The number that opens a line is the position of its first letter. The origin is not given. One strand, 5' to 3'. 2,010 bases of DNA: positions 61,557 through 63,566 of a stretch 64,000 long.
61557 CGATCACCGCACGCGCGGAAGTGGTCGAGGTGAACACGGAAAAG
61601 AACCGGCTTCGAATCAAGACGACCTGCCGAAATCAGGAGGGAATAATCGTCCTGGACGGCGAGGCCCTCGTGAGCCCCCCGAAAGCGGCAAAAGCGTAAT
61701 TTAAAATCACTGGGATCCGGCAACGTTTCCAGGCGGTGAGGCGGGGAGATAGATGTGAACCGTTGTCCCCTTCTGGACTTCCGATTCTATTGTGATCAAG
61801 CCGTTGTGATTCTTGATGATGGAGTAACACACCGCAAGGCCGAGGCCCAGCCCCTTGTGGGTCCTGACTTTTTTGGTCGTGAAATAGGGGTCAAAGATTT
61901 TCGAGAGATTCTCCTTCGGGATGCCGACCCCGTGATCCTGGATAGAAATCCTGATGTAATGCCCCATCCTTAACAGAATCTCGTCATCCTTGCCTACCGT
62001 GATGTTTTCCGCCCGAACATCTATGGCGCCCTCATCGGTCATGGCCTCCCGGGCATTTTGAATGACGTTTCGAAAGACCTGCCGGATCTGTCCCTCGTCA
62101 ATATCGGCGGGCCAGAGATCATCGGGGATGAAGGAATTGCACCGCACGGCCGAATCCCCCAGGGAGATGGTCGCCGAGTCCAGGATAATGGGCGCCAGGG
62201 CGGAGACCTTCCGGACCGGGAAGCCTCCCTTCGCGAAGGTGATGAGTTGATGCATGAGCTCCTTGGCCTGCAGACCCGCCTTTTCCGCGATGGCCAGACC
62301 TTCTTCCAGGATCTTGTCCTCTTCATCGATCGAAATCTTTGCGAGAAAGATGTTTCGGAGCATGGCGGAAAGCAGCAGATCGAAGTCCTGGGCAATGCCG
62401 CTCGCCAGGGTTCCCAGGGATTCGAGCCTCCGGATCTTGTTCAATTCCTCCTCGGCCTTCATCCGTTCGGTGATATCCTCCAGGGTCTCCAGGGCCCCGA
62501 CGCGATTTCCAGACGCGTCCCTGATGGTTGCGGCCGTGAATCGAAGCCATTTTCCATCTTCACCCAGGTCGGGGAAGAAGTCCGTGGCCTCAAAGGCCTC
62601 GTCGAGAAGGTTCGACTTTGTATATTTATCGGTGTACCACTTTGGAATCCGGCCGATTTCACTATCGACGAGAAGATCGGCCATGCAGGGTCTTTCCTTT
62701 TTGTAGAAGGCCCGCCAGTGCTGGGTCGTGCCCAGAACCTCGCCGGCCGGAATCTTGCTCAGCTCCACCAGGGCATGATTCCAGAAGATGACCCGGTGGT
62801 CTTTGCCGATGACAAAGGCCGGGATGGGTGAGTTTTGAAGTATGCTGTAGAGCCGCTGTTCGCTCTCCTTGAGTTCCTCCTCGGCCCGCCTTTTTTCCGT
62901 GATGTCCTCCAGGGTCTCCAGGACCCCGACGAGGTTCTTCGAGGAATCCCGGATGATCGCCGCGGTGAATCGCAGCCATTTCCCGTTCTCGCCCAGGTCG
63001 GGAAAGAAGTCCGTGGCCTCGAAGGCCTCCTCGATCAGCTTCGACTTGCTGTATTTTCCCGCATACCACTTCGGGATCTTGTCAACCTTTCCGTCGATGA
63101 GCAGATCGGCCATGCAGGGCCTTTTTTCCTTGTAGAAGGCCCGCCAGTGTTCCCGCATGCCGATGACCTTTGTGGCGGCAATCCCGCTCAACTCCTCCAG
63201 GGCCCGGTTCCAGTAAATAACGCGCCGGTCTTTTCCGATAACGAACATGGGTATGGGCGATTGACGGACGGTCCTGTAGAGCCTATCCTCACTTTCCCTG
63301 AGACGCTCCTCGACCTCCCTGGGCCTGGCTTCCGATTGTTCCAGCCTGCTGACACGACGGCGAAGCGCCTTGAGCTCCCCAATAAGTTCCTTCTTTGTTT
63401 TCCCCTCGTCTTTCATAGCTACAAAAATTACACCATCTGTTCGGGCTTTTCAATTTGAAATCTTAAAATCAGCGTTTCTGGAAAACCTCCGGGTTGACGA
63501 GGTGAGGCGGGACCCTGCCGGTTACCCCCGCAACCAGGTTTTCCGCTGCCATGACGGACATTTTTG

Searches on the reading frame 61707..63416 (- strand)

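Call 44: search_protein_families(library=pfam, max_evalue=0.001, proteins=[window:61707-63416:-])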
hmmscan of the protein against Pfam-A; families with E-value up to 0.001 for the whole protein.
window:61707-63416:- (569 aa): 7 families
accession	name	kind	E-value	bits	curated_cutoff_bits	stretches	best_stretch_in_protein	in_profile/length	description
PF02518.31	HATPase_c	-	9e-26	90.9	26.4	1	440-560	2-110/111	Histidine kinase-, DNA gyrase B-, and HSP90-like ATPase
PF08448.16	PAS_4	-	9.5e-20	71.3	23.1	1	51-90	2-41/110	PAS fold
PF00989.32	PAS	-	1.3e-15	57.8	22.6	2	46-86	3-43/113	PAS fold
PF13426.13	PAS_9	-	2.1e-13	50.9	27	2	56-174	3-103/103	PAS domain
PF13188.13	PAS_8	-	2.9e-10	40.1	21.8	1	45-86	2-40/65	PAS domain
PF12860.13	PAS_7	-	9.6e-07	29.4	27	0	202-323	10-115/115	PAS fold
PF17765.7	MLTR_LBD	-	0.00046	20.7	26.3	0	191-221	7-38/168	MmyB-like transcription regulator ligand binding domain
